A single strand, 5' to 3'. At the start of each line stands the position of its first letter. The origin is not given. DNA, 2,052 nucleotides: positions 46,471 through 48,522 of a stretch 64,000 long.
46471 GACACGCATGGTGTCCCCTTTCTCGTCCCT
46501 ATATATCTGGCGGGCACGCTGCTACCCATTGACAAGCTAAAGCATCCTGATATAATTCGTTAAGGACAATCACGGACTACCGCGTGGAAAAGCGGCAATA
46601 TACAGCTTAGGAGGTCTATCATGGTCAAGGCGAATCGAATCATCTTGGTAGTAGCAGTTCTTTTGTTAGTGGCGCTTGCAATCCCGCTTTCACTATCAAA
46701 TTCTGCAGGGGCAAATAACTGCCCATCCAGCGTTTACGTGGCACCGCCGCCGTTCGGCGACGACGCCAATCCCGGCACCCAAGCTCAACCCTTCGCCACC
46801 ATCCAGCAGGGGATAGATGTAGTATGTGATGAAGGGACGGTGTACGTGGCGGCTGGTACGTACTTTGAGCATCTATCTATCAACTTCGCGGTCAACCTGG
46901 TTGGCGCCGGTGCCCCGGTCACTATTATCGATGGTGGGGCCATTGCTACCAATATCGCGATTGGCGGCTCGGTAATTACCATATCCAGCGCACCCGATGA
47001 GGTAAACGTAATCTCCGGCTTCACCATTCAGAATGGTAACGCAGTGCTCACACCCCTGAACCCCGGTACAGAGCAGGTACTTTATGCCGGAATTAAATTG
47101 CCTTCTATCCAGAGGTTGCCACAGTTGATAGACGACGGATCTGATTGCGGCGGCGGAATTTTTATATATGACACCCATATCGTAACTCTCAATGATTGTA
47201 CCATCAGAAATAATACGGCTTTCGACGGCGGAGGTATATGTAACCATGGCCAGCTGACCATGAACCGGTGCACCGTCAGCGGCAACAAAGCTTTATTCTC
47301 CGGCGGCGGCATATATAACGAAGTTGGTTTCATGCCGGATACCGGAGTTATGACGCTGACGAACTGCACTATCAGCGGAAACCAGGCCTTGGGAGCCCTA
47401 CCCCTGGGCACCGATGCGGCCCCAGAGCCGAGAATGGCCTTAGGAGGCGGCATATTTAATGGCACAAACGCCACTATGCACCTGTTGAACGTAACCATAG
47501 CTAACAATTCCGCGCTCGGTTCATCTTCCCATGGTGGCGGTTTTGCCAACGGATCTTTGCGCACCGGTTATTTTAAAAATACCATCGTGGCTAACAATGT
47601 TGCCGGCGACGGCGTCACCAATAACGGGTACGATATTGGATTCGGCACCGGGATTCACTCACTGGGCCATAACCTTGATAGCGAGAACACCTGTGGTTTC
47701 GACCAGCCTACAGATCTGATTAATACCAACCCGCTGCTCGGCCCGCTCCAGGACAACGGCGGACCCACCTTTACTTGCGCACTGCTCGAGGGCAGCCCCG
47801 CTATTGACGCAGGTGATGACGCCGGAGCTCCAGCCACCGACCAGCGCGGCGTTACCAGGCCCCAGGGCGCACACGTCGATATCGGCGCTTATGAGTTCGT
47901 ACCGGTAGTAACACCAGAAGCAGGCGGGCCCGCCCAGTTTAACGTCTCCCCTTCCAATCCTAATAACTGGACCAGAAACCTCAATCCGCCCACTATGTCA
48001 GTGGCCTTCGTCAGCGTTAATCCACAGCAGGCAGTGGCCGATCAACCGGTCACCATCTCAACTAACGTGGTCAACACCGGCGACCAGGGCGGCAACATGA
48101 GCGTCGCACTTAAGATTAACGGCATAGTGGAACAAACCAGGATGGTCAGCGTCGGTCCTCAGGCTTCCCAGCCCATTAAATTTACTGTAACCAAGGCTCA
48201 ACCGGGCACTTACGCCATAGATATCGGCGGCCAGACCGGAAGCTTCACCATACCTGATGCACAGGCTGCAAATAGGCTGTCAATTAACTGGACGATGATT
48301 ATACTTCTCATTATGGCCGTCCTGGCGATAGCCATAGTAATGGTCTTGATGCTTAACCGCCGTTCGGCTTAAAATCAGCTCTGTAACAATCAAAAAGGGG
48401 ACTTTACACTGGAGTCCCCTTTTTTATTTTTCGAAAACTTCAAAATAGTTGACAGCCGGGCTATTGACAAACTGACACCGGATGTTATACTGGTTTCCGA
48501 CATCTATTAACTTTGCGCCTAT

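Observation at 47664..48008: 345-nt tract of paralog 2 is base-for-base identical to 49595-49939 of paralog 3: recent gene conversion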

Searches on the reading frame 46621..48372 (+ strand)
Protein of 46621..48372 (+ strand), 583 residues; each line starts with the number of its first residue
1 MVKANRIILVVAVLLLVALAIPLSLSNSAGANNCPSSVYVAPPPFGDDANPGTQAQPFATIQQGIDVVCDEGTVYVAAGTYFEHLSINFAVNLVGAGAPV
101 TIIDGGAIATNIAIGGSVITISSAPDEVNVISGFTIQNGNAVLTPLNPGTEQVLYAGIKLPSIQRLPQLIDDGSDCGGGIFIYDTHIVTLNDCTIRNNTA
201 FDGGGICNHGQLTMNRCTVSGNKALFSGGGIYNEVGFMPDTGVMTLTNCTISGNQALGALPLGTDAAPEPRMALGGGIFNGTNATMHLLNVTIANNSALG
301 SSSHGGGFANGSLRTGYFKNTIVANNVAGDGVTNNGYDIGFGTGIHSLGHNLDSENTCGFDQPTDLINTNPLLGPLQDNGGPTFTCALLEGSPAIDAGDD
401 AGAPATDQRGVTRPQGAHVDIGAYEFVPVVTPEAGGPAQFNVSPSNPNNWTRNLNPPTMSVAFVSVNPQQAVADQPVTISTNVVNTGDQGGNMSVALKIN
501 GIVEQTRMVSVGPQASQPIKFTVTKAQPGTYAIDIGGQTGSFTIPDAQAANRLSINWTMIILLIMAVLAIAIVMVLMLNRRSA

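Call 8: search_protein_families(library=pfam, proteins=[window:46621-48369:+], max_evalue=0.01)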
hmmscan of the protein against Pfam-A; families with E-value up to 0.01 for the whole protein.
window:46621-48369:+ (583 aa): 4 families
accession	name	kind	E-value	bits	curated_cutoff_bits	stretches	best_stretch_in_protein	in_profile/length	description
PF07602.17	DUF1565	-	2.6e-09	37.2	20.3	1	46-286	3-230/257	Protein of unknown function (DUF1565)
PF13229.12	Beta_helix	-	8.6e-05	22.7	25.9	1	177-331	23-143/158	Right handed beta helix region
PF07705.17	CARDB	-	0.00062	20.4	22.7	1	465-534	9-80/101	CARDB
PF22842.2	Pel9A-like_beta_helix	-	0.0011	18.4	25.2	1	44-82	15-53/370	Pel9A-like, right handed beta helix region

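Call 10: search_protein_families(library=ncbifam, proteins=[window:46621-48369:+], max_evalue=0.01)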
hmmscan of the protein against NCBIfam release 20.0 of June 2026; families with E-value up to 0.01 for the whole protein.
window:46621-48369:+ (583 aa): 3 families
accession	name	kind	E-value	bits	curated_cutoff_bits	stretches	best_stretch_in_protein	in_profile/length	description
NF041518.1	choice_anch_Q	domain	8e-30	102.9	25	1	370-426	1-57/58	choice-of-anchor Q domain-containing protein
NF047854.1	LIC10774_subfam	equivalog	6e-06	25.4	380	1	45-234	67-250/358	LIC10774/LIC10365 family surface protein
TIGR04212.1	GlyGly_RbtA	equivalog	0.0031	15.8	295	0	170-257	124-211/605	rhombotarget A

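Call 11: find_related_loci(query=window:46621-48369:+, collection=genome_contigs, flank=10000)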
Query window:46621-48369:+ (583 aa) in genome_contigs; peptide patterns used: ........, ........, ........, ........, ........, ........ (x = any residue, [..] = any of these).
55 stretches matched a pattern; 5 encode a relative of the query (tblastn E <= 1e-3); 5 distinct loci.
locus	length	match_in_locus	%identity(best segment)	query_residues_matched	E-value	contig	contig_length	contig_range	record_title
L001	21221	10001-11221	27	52-426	2e-11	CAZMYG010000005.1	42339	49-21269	MAG TPA_asm: uncultured Planctomycetales bacterium isolate SRP287051_co1_178 genome assembly, contig: NODE_1584_length_4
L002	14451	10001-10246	41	46-123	3e-8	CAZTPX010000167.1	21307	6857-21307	MAG TPA_asm: uncultured Planctomycetaceae bacterium isolate binchicken_co3_229 genome assembly, contig: NODE_7855_length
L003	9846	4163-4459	35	5-110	1e-7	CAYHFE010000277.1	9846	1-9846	MAG TPA_asm: uncultured Verrucomicrobiota bacterium isolate ERP119702_co1_132 genome assembly, contig: NODE_9275_length_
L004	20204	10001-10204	38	15-87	1e-6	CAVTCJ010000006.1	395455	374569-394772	MAG: uncultured Planctomycetota bacterium isolate MFD02416.bin.2.218 genome assembly, contig: contig_19316, whole genome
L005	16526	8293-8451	47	46-93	3e-5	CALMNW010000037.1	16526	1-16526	MAG TPA_asm: uncultured Verrucomicrobia bacterium isolate SRR8859111_bin.86_CONCOCT_v1.1_MAG genome assembly, contig: ER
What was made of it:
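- Tried and rejected: Species-representative genomes (call 11).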

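Call 12: find_encoding_contigs(protein=window:46621-48372:+, flank=10000, max_places=10)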
Protein window:46621-48372:+ (583 aa): 1 contig read that carries it; 1 place shown.
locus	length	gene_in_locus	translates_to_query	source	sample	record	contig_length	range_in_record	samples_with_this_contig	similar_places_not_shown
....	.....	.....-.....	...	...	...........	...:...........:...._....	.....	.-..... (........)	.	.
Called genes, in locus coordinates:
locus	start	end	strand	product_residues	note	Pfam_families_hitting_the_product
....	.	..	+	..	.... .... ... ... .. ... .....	-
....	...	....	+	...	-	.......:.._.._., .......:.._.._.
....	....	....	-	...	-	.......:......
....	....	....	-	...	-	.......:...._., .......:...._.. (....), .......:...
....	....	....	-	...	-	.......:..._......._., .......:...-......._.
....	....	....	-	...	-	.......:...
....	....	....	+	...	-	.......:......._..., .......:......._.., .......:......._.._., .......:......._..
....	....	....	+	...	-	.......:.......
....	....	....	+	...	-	-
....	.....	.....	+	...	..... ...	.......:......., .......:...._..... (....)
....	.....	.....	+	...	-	?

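Call 50: predict_structure(alignment_id=A1)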
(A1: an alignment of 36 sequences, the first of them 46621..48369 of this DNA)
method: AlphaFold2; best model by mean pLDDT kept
length: 583 residues; sequences in the alignment: 36
mean_pLDDT: 76.0   pTM: 0.64
mean pLDDT of the five models: 76.0, 75.8, 75.0, 74.7, 71.4
residues with pLDDT >= 90: 199; 70-90: 188; 50-70: 101; < 50: 95
segments of 3 or more residues with pLDDT < 50: 1-4, 22-31, 109-112, 145-173, 375-384, 429-453, 550-554, 580-583
pLDDT, mean of each block of 10 residues (from residue 1): 54 67 42 82 86 87 94 92 91 84 74 74 82 93 56 43 38 73 92 92 95 93 94 89 92 86 54 92 92 91 93 85 89 88 79 86 77 50 54 60 61 57 56 35 31 67 88 88 83 90 88 85 90 90 75 55 77 66 42
secondary structure, 60 per line:
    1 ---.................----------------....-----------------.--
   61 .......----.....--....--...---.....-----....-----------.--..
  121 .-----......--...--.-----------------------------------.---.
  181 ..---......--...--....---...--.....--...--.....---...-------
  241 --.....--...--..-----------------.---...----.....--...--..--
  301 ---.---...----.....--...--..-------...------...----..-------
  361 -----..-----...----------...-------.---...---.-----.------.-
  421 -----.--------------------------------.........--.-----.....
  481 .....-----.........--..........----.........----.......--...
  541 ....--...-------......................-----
elements in order: H4-20 E37-40 H61-67 E72-76 E79-82 E85-87 E91-95 E101-104 E119-121 E127-132 E135-137 E180-182 E186-191 E194-196 E199-202 E206-208 E211-215 E218-220 E223-227 E231-233 E243-247 E250-252 E278-280 E285-289 E292-294 E308-310 E315-319 E322-324 E336-338 E345-347 E373-375 E386-388 E459-467 E476-485 E491-499 E502-511 E516-524 E529-535 E538-544 H557-578
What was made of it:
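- Checked: This covers the last beta-helix rung, the choice-of-anchor Q domain (370-426), a disordered linker (429-453) and the first CARDB strand (calls 10, 50).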

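Call 52: fold_search(model_id=the predicted structure, library=pdb)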
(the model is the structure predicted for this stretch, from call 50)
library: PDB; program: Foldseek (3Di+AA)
matches with E <= 10: 1899; with E <= 0.001: 106
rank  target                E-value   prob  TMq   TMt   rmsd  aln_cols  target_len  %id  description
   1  9cdu_C                1.1e-06  1.00  0.34  0.44  10.1       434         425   16  Crystal Structure of Rhombotarget A-peptide Complex (released 2025-07-02)
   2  9cdv_B                1.8e-06  1.00  0.37  0.48   6.6       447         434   14  Crystal Structure of Rhombotarget A (released 2025-07-02)
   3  9cdu_A                3.4e-06  1.00  0.36  0.45   7.4       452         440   14  Crystal Structure of Rhombotarget A-peptide Complex (released 2025-07-02)
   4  5xxl_A                3.9e-06  1.00  0.15  0.12   1.9       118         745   18  Crystal structure of GH3 beta-glucosidase from Bacteroides thetaiotaomicron (released 2017-12-13)
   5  5xxm_B                5.3e-06  1.00  0.15  0.12   1.9       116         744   18  Crystal structure of GH3 beta-glucosidase from Bacteroides thetaiotaomicron in complex with gluconolactone (released 2017-12-13)
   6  9rkv_N                5.8e-06  1.00  0.21  0.21  39.0       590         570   11  Agrobacterium phage 7-7-1 tail fibers (released 2025-12-10)
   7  5xxl_B                6.1e-06  1.00  0.15  0.12   1.9       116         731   18  Crystal structure of GH3 beta-glucosidase from Bacteroides thetaiotaomicron (released 2017-12-13)
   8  3u48_B                7.1e-06  1.00  0.15  0.12   3.6       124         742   16  From soil to structure: a novel dimeric family 3-beta-glucosidase isolated from compost using metagenomic analysis (released 2013-04-10)
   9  8j9f_C                7.1e-06  1.00  0.15  0.12   4.2       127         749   15  Structure of STG-hydrolyzing beta-glucosidase 1 (PSTG1) (released 2024-04-10)
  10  9rkv_M                7.1e-06  1.00  0.20  0.21  39.9       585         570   11  Agrobacterium phage 7-7-1 tail fibers (released 2025-12-10)
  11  3u4a_A                7.4e-06  1.00  0.15  0.12   2.4       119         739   17  From soil to structure: a novel dimeric family 3-beta-glucosidase isolated from compost using metagenomic analysis (released 2013-04-10)
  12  9rkv_O                7.4e-06  1.00  0.19  0.20  38.1       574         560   11  Agrobacterium phage 7-7-1 tail fibers (released 2025-12-10)
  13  5xxn_B                8.2e-06  1.00  0.15  0.12   1.9       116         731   18  Crystal Structure of mutant (D286N) beta-glucosidase from Bacteroides thetaiotaomicron in complex with sophorose (released 2017-12-13)
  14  6r5r_A                8.2e-06  1.00  0.15  0.12   2.2       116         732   16  The crystal structure of Glycoside Hydrolase BglX inactive mutant D286N from P. aeruginosa in complex with cellobiose (released 2020-04-15)
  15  5xxo_B                8.6e-06  1.00  0.15  0.12   1.9       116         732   18  Crystal structure of mutant (D286N) GH3 beta-glucosidase from Bacteroides thetaiotaomicron in complex with sophorotrio (released 2017-12-13)
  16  3idu_A                8.6e-06  1.00  0.14  0.66  11.2       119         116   20  Crystal Structure of the CARDB domain of the PF1109 protein in complex with di-metal ions from Pyrococcus furiosus, No (released 2009-08-04)
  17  3idu_B                9.1e-06  1.00  0.14  0.71   2.1       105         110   21  Crystal Structure of the CARDB domain of the PF1109 protein in complex with di-metal ions from Pyrococcus furiosus, No (released 2009-08-04)
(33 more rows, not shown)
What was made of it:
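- On CARDB domain (PF07705): The AF2 model has a confident beta-sandwich at 459-544 that matches the CARDB domain of PF1109 (3idu, TM 0.71 normalised to the target) (calls 50, 52).
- Closest known: Choice-of-anchor Q. Same: The best Foldseek hits are rhombotarget A and the PF1109 CARDB domain (calls 8, 10, 50, 52).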
